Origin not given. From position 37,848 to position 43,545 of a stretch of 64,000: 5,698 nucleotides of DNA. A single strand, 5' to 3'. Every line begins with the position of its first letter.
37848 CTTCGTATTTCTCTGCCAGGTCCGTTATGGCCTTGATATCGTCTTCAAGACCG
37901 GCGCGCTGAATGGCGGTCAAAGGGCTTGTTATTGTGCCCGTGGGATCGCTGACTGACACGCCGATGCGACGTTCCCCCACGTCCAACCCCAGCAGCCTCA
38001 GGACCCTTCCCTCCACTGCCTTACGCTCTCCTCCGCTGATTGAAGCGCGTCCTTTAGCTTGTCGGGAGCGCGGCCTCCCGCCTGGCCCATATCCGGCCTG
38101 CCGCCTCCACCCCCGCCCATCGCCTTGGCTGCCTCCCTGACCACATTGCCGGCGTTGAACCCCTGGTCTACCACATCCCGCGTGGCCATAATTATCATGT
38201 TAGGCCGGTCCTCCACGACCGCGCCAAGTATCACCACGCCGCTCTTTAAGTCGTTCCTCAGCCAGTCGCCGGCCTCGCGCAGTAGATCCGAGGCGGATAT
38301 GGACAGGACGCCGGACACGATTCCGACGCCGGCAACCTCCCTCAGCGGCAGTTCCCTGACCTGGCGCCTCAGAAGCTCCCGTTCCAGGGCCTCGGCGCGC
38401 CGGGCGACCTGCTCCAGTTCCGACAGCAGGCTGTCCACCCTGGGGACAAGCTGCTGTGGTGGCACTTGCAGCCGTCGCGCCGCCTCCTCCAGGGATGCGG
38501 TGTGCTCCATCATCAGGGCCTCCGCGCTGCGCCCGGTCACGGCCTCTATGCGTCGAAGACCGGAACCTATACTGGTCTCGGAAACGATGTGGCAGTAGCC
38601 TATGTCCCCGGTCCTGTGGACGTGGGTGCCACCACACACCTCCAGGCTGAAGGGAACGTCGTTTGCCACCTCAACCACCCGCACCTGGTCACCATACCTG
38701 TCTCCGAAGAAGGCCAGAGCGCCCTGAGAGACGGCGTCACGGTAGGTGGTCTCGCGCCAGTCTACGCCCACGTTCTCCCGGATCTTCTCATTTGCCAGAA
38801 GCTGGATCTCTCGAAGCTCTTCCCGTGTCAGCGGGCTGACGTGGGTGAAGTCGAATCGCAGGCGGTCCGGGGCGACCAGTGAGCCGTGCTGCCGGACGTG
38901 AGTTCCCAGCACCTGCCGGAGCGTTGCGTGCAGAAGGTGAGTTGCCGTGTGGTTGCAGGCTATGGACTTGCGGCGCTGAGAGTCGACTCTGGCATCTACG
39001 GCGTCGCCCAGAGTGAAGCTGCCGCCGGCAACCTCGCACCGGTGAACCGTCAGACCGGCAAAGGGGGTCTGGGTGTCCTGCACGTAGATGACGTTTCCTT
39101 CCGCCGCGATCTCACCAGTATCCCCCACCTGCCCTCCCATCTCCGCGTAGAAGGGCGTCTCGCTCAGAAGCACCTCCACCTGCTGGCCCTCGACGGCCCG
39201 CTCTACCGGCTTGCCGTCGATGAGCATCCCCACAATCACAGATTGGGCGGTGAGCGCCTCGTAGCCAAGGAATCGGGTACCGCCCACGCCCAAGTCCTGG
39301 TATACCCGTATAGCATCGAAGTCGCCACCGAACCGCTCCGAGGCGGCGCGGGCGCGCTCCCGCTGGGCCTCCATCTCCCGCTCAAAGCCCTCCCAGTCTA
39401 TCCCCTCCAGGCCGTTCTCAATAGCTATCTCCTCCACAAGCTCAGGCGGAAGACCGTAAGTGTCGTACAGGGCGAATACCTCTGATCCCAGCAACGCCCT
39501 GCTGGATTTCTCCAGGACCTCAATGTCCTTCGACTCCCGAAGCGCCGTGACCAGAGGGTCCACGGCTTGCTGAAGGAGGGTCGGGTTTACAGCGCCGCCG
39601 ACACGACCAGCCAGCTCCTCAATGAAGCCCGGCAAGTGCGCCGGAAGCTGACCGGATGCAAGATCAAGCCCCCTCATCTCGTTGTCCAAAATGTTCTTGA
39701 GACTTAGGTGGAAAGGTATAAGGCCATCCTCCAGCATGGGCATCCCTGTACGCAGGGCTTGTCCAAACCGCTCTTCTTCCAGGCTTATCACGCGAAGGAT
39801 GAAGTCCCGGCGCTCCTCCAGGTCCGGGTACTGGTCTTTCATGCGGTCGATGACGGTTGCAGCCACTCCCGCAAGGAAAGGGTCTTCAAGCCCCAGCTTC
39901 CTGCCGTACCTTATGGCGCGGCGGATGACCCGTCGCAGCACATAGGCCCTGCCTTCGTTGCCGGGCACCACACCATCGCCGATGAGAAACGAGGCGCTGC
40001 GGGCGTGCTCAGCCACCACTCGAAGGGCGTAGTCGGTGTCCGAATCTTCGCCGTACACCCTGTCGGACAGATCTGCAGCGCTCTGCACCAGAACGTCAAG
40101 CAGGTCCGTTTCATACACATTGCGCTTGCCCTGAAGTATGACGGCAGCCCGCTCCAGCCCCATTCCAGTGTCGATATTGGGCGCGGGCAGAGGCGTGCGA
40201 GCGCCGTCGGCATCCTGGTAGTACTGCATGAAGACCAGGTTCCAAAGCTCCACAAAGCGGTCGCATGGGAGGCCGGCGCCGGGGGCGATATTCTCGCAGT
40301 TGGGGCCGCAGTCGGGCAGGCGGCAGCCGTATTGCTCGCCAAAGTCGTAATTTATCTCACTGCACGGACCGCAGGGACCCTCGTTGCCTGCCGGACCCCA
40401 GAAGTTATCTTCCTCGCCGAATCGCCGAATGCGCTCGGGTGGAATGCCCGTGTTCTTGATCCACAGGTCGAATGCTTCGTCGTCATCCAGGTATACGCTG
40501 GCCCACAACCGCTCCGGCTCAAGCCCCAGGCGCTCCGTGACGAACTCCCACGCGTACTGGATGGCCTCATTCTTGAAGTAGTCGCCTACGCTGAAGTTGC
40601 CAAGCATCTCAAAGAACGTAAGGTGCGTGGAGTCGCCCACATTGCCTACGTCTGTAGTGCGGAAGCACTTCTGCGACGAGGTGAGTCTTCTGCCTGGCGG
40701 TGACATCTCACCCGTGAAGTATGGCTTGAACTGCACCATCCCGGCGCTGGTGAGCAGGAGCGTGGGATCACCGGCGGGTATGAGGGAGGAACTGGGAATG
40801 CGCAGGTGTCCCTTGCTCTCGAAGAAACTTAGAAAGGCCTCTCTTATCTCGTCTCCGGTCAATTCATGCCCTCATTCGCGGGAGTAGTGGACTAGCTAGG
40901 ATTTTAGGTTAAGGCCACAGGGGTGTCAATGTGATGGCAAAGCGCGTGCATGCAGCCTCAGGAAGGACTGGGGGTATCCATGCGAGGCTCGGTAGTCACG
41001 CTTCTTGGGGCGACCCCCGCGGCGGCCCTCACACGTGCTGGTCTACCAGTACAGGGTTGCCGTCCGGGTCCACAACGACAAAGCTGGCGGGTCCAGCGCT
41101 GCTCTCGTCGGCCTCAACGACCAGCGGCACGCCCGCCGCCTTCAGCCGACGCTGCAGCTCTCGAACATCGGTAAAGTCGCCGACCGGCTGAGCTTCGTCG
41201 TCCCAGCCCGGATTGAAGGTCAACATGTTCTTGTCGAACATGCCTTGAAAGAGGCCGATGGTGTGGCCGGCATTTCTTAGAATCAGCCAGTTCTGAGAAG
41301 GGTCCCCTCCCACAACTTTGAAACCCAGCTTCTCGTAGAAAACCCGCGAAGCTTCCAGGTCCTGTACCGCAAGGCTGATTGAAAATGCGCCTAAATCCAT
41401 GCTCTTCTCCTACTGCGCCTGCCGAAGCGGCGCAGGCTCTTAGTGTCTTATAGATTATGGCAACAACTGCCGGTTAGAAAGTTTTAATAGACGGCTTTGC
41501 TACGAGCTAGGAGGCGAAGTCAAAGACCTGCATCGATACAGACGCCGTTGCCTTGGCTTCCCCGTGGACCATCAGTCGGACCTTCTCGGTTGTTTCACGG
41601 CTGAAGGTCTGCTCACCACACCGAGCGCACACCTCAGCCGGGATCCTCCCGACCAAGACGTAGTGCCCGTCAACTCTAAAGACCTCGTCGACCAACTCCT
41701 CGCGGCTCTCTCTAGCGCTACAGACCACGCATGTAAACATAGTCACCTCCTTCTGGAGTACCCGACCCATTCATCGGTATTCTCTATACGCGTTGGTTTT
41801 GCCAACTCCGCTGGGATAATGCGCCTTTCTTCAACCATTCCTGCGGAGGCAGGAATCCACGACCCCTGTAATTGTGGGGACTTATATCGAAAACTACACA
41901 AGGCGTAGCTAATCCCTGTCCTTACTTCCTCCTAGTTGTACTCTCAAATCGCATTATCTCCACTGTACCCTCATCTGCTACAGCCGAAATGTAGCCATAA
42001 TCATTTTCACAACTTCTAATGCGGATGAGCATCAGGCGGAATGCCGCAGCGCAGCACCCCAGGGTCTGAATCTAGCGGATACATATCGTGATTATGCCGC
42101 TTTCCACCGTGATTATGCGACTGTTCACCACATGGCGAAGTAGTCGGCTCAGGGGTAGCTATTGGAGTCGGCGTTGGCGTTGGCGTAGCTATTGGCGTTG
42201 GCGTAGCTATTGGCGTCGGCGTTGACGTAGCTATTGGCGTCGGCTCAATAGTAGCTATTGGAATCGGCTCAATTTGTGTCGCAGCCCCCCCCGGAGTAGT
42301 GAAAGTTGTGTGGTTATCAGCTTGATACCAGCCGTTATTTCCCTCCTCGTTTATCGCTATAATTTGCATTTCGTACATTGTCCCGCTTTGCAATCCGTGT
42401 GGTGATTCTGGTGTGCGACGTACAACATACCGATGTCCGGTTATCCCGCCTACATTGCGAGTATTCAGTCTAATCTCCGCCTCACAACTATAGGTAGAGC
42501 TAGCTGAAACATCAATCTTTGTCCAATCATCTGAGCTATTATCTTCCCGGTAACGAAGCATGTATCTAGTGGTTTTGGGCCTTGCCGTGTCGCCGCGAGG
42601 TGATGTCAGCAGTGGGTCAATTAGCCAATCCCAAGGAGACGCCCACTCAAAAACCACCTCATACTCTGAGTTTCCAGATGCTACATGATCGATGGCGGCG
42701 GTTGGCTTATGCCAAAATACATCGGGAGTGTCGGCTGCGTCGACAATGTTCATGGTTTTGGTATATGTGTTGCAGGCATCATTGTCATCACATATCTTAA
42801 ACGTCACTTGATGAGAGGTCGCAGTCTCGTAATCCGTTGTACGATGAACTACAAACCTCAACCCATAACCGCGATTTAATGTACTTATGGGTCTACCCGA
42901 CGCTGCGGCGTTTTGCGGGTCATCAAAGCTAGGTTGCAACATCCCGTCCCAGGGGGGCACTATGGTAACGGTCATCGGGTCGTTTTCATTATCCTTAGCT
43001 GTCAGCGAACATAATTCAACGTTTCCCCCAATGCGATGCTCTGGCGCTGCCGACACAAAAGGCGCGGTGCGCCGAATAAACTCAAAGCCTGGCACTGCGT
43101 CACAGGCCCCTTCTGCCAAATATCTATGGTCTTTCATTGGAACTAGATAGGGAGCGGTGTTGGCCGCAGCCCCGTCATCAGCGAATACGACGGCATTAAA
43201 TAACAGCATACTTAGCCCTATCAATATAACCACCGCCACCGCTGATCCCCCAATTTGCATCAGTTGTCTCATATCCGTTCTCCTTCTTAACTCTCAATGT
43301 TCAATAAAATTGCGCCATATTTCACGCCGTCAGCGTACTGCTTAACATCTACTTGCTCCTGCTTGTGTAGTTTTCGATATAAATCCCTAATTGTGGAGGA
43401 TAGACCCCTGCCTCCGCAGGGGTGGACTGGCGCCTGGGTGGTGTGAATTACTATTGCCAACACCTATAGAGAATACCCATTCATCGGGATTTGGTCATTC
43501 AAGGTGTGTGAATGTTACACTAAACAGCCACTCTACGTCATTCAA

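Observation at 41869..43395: Transposase-less 1.5-kb element with perfect insertion signatures carrying only a secreted FN3/PT-repeat protein, nested inside a MITE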

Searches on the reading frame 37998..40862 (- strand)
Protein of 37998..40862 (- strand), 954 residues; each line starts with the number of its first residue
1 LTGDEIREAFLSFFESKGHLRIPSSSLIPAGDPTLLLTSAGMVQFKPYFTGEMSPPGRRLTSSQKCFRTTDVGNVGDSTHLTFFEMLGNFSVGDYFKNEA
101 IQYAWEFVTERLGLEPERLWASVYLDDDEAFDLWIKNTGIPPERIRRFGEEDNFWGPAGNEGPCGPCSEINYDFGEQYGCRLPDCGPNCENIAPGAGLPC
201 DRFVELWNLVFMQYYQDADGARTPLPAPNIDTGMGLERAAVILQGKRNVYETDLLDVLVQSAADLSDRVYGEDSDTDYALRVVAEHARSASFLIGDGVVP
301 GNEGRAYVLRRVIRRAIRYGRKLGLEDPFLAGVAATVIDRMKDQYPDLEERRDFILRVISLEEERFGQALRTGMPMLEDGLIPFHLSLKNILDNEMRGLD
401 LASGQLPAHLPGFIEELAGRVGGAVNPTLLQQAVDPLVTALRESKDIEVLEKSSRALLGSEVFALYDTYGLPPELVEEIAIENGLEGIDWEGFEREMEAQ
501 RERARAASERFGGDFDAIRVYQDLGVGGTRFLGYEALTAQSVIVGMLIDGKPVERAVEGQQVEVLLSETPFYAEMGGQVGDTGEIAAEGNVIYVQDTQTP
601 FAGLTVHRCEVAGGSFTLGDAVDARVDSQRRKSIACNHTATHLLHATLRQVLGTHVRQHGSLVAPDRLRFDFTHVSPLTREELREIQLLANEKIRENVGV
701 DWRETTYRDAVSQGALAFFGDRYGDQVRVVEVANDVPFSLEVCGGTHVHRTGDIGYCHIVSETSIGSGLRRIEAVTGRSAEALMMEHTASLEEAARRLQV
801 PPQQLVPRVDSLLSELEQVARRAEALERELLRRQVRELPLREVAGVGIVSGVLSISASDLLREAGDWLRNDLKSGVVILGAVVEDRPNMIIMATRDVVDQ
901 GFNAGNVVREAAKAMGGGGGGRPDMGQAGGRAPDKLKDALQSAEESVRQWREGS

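Call 23: list_cluster_members(proteins=[window:37998-40862:-, window:45608-48055:+, window:42016-43272:-])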
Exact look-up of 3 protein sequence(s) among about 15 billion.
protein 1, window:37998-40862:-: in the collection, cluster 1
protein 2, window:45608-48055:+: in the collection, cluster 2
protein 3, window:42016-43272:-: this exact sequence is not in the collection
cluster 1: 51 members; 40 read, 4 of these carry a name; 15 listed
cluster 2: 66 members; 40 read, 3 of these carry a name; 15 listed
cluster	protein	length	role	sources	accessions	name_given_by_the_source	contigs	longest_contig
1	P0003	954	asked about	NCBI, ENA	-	-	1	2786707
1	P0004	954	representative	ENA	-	-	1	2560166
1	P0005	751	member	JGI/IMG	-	alanyl-tRNA synthetase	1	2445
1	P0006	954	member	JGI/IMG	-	alanyl-tRNA synthetase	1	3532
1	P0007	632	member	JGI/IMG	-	alanyl-tRNA synthetase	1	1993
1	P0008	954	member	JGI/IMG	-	alanyl-tRNA synthetase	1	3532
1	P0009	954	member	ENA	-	-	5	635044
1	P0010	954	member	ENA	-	-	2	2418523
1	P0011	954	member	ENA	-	-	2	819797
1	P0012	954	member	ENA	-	-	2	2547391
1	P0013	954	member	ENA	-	-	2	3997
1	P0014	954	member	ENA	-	-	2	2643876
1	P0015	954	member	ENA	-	-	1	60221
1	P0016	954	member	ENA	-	-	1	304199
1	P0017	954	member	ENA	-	-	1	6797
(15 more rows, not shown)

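Call 24: find_encoding_contigs(protein=P0004, flank=10000, max_places=4)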
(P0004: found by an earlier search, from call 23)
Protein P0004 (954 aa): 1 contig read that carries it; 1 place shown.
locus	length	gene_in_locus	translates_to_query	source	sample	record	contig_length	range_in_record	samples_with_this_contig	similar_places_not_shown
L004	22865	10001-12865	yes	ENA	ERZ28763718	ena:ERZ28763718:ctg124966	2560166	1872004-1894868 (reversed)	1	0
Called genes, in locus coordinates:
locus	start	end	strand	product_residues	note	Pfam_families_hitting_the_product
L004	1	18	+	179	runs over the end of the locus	PF25084:LbH_EIF2B (faint), PF00132:Hexapep (weak), PF14602:Hexapep_2 (faint), PF25087:GMPPB_C (weak), PF00132:Hexapep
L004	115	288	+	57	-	-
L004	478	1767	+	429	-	PF00709:Adenylsucc_synt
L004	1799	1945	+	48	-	-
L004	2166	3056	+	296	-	PF04055:Radical_SAM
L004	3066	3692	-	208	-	PF09335:VTT_dom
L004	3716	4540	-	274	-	PF00561:Abhydrolase_1, PF12146:Hydrolase_4, PF12697:Abhydrolase_6, PF00561:Abhydrolase_1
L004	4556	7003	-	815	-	PF02861:Clp_N, PF23569:NBD_SMAX1 (weak), PF00004:AAA, PF17871:AAA_lid_9, PF00004:AAA (weak), PF07724:AAA_2, PF07728:AAA_5, PF10431:ClpB_D2-small, +7 more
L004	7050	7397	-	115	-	PF00376:MerR, PF13411:MerR_1, PF13591:MerR_2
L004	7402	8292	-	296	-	PF00226:DnaJ, PF01556:DnaJ_C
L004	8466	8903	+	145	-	PF00011:HSP20, PF17886:ArsA_HSP20 (weak)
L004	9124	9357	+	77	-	PF15731:MqsA_antitoxin (weak)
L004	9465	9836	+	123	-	PF00903:Glyoxalase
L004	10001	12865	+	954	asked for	PF01411:tRNA-synt_2c, PF07973:tRNA_SAD, PF02272:DHHA1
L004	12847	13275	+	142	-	PF03652:RuvX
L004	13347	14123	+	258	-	PF13091:PLDc_2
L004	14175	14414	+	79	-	-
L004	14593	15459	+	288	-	PF08501:Shikimate_dh_N, PF01488:Shikimate_DH, PF03435:Sacchrp_dh_NADP (weak), PF18317:SDH_C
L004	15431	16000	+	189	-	PF15919:HicB_lk_antitox (weak), PF15970:HicB-like_2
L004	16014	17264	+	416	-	PF01264:Chorismate_synt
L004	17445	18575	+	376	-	PF00696:AA_kinase, PF01472:PUA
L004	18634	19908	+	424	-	PF00171:Aldedh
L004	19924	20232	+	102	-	-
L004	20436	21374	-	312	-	PF03631:Virul_fac_BrkB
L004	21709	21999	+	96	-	-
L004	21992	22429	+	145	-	PF01575:MaoC_dehydratas, PF13452:FAS1_DH_region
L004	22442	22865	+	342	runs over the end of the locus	PF02504:FA_synthesis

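Call 25: find_encoding_contigs(protein=P0010, flank=10000, max_places=4)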
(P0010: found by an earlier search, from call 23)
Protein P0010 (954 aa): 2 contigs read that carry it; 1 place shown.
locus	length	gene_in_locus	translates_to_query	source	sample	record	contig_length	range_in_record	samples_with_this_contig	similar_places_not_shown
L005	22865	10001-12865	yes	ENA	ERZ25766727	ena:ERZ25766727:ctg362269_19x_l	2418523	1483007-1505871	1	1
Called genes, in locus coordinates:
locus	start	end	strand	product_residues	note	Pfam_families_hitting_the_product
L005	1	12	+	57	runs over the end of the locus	-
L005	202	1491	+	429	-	PF00709:Adenylsucc_synt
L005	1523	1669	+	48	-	-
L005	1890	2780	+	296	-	PF04055:Radical_SAM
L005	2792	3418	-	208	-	PF09335:VTT_dom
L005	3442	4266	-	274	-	PF00561:Abhydrolase_1, PF12146:Hydrolase_4, PF12697:Abhydrolase_6, PF00561:Abhydrolase_1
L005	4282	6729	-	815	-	PF02861:Clp_N, PF23569:NBD_SMAX1 (weak), PF00004:AAA, PF17871:AAA_lid_9, PF00004:AAA (weak), PF07724:AAA_2, PF07728:AAA_5, PF10431:ClpB_D2-small, +7 more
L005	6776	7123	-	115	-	PF00376:MerR, PF13411:MerR_1, PF13591:MerR_2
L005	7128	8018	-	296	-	PF00226:DnaJ, PF01556:DnaJ_C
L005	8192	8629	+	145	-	PF00011:HSP20, PF17886:ArsA_HSP20 (weak)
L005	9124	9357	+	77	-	PF15731:MqsA_antitoxin (weak)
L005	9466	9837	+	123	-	PF00903:Glyoxalase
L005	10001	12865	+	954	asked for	PF01411:tRNA-synt_2c, PF07973:tRNA_SAD, PF02272:DHHA1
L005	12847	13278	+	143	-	PF03652:RuvX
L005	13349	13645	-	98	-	PF01381:HTH_3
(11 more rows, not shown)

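Call 26: find_encoding_contigs(protein=P0009, flank=10000, max_places=6)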
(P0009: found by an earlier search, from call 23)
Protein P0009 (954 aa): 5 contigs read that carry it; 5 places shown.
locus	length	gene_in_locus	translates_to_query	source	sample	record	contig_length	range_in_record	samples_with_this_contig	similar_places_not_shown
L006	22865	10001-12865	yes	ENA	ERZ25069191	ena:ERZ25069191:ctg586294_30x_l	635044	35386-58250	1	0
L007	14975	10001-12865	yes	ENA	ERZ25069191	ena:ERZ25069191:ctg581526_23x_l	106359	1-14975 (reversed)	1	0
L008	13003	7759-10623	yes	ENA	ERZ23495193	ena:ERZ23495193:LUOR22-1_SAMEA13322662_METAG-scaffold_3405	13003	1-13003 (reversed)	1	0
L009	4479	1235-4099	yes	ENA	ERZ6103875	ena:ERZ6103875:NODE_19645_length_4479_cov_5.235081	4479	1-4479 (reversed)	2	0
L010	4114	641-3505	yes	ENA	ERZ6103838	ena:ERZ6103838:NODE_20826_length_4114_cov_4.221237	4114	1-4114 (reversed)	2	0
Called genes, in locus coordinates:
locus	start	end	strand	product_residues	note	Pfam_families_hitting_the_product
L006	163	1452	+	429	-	PF00709:Adenylsucc_synt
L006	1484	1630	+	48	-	-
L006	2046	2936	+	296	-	PF04055:Radical_SAM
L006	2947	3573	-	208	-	PF09335:VTT_dom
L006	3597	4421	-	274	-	PF00561:Abhydrolase_1, PF12146:Hydrolase_4, PF12697:Abhydrolase_6, PF00561:Abhydrolase_1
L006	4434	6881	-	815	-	PF02861:Clp_N, PF23569:NBD_SMAX1 (weak), PF00004:AAA, PF17871:AAA_lid_9, PF00004:AAA (weak), PF07724:AAA_2, PF07728:AAA_5, PF10431:ClpB_D2-small, +7 more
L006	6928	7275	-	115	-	PF00376:MerR, PF13411:MerR_1, PF13591:MerR_2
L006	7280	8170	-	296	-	PF00226:DnaJ, PF01556:DnaJ_C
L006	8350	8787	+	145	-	PF00011:HSP20, PF17886:ArsA_HSP20 (weak)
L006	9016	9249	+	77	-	PF15731:MqsA_antitoxin (weak)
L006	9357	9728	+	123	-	PF00903:Glyoxalase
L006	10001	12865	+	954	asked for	PF01411:tRNA-synt_2c, PF07973:tRNA_SAD, PF02272:DHHA1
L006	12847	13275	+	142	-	PF03652:RuvX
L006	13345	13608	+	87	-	-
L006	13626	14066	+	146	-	-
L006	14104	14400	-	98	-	PF01381:HTH_3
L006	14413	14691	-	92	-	PF05015:HigB-like_toxin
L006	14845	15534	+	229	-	PF13091:PLDc_2 (weak)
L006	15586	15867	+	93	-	-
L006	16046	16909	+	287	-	PF08501:Shikimate_dh_N, PF01488:Shikimate_DH, PF18317:SDH_C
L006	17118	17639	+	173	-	PF15970:HicB-like_2, PF15919:HicB_lk_antitox (weak)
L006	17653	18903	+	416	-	PF01264:Chorismate_synt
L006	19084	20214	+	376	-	PF00696:AA_kinase, PF01472:PUA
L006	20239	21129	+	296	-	PF12183:NotI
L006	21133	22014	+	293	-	PF02086:MethyltransfD12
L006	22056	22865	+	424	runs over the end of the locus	PF00171:Aldedh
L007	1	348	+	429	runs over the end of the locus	PF00709:Adenylsucc_synt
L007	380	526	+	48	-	-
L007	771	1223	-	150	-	PF02371:Transposase_20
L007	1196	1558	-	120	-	PF01548:DEDD_Tnp_IS110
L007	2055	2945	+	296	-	PF04055:Radical_SAM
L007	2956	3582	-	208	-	PF09335:VTT_dom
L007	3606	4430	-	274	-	PF00561:Abhydrolase_1, PF12146:Hydrolase_4, PF12697:Abhydrolase_6, PF00561:Abhydrolase_1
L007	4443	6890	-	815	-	PF02861:Clp_N, PF23569:NBD_SMAX1 (weak), PF00004:AAA, PF17871:AAA_lid_9, PF00004:AAA (weak), PF07724:AAA_2, PF07728:AAA_5, PF10431:ClpB_D2-small, +7 more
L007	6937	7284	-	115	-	PF00376:MerR, PF13411:MerR_1, PF13591:MerR_2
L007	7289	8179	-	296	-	PF00226:DnaJ, PF01556:DnaJ_C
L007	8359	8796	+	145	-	PF00011:HSP20, PF17886:ArsA_HSP20 (weak)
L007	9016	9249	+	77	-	PF15731:MqsA_antitoxin (weak)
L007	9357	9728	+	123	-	PF00903:Glyoxalase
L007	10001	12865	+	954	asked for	PF01411:tRNA-synt_2c, PF07973:tRNA_SAD, PF02272:DHHA1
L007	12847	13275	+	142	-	PF03652:RuvX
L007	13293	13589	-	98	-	PF01381:HTH_3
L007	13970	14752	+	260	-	PF13091:PLDc_2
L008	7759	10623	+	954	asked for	PF01411:tRNA-synt_2c, PF07973:tRNA_SAD, PF02272:DHHA1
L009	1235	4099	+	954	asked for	PF01411:tRNA-synt_2c, PF07973:tRNA_SAD, PF02272:DHHA1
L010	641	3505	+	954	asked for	PF01411:tRNA-synt_2c, PF07973:tRNA_SAD, PF02272:DHHA1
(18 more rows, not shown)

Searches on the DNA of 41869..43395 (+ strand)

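Call 88: search_dna_similar(query=window:41869-43395:+, collection=plasmids, mode=distant, max_rows=10)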
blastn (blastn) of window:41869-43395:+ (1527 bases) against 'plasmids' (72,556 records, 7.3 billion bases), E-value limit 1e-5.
In 4 record(s) the limit of 40 matching pieces per record was reached: places in those records are undercounted.
Records with a match: 11; places in all: 180; records where one place covers at least 80% of the query: 0.
Best place of each record, by identity: 80-90% 2; 60-80% 9.
By first word of the organism name: Moraxella 4; Klebsiella 1; Caballeronia 1; Burkholderia 1; Calothrix 1; Cupriavidus 1; Salmonella 1; Parasedimentitalea 1.
By predicted mobility (MOB-suite, as given by PLSDB): non-mobilizable 6; mobilizable 5.
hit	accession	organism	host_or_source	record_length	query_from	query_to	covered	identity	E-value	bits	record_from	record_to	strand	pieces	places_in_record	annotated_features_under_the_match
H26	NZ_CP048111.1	Klebsiella michiganensis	Bactrocera dorsalis,cell culture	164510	275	377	7%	72.8%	5e-6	61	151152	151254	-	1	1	hypothetical protein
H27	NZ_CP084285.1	Caballeronia zhejiangensis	Anasa tristis,Cell culture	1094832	294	376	5%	81.9%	2e-12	83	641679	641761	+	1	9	none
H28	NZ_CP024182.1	Moraxella osloensis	Homo sapiens,single cell,skin swab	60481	291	376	6%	79.1%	2e-10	75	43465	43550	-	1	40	autotransporter domain-containing protein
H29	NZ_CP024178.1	Moraxella osloensis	Homo sapiens,single cell,skin swab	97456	291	376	6%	79.1%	2e-10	75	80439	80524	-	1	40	autotransporter domain-containing protein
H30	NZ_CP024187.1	Moraxella osloensis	single cell,skin swab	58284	291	376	6%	79.1%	2e-10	75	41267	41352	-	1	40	autotransporter domain-containing protein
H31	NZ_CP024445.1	Moraxella osloensis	Homo sapiens,single cell,skin swab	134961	291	376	6%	79.1%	2e-10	75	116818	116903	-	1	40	autotransporter domain-containing protein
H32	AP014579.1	Burkholderia sp. RPE67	Riptortus pedestris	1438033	296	379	6%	76.2%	2e-6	63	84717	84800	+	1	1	uncharacterized protein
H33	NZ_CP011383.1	Calothrix sp. 336/3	-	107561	296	376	5%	78.0%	5e-6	61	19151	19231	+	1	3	NACHT domain-containing protein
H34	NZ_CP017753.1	Cupriavidus sp. USMAHM13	cell culture,Paddy field, Sungai Manik, ...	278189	302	379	5%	76.9%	5e-6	61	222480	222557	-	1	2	hypothetical protein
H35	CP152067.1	Salmonella enterica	mallard duck,bacterial ...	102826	287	360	5%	79.7%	1e-7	67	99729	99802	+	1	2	none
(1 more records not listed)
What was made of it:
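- Tried and rejected: Only Pro/Thr-repeat low-complexity hits came back (call 88).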
